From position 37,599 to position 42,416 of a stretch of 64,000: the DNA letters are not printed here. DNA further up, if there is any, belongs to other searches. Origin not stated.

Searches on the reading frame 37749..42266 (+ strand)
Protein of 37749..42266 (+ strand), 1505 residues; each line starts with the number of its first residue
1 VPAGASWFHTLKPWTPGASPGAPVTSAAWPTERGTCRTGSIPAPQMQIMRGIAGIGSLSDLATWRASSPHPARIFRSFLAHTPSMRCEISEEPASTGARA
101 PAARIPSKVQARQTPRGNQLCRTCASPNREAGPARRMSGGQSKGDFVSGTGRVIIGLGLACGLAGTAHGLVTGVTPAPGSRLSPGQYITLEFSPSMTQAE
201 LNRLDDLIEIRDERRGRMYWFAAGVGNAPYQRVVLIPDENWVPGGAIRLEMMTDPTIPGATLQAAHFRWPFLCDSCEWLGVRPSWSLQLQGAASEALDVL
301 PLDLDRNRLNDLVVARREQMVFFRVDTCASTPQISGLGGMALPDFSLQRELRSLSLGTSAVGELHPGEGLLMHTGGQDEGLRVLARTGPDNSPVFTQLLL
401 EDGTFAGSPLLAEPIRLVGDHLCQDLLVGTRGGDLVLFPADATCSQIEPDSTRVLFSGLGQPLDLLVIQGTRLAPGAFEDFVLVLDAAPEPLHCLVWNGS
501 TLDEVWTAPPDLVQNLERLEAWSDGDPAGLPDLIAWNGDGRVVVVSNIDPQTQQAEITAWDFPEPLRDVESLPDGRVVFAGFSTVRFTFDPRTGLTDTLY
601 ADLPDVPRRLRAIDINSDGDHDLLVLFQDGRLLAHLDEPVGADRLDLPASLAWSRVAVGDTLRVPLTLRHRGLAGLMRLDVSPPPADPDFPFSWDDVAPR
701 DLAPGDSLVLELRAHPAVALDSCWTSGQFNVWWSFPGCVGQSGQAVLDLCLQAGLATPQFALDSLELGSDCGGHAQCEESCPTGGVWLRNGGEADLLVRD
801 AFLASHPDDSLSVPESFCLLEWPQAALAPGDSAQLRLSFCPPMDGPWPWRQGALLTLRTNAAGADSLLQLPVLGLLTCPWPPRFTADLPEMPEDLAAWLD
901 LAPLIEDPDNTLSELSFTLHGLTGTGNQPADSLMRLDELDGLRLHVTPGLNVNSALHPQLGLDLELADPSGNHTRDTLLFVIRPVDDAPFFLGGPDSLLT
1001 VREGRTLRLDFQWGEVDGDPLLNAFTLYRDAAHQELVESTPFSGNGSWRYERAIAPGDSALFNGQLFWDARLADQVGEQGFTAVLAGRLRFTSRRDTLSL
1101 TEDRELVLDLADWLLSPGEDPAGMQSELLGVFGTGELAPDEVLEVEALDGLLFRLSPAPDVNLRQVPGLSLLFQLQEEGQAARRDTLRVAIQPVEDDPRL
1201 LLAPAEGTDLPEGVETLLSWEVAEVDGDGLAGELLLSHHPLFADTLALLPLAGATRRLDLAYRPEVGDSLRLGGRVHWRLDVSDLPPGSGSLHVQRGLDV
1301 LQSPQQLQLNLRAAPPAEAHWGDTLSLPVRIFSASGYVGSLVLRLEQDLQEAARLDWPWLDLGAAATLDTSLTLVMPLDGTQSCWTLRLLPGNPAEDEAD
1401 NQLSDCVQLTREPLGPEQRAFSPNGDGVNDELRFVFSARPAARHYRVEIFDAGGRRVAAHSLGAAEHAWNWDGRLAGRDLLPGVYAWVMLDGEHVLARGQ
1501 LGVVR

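Call 5: search_protein_families(library=pfam, proteins=[window:37749-42266:+], max_evalue=0.1)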
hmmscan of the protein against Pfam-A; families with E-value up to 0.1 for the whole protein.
window:37749-42266:+ (1505 aa): 3 families
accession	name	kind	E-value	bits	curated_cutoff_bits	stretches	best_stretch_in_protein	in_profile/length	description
PF13585.12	CHU_C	-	4.2e-06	27.2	27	1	1420-1489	6-70/86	CHU_C Type IX secretion signal domain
PF03793.24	PASTA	-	0.009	16.4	23.2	1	168-193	38-63/64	PASTA domain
PF13860.13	FlgD_ig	-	0.011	16.2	27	1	1434-1484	14-68/79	FlgD Ig-like domain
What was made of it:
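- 37749..42266 (+): Operon gene 1: a large putative surface protein with a T9SS type-B C-terminal sorting domain. The true start is probably downstream of 37858. Pfam CHU_C E 4e-6 at residues 1420-1489 (call 5).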

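Call 15: search_protein_families(library=ncbifam, proteins=[window:37749-42266:+], max_evalue=0.01)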
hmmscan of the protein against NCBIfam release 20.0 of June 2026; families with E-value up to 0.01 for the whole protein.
window:37749-42266:+ (1505 aa): 1 family
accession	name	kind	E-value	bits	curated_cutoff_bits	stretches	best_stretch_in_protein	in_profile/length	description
TIGR04131.1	Bac_Flav_CTERM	domain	0.00049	20.2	35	1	1419-1485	5-65/85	T9SS type B sorting domain-containing protein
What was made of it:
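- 37749..42266 (+): TIGR04131 E 5e-4 (call 15).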
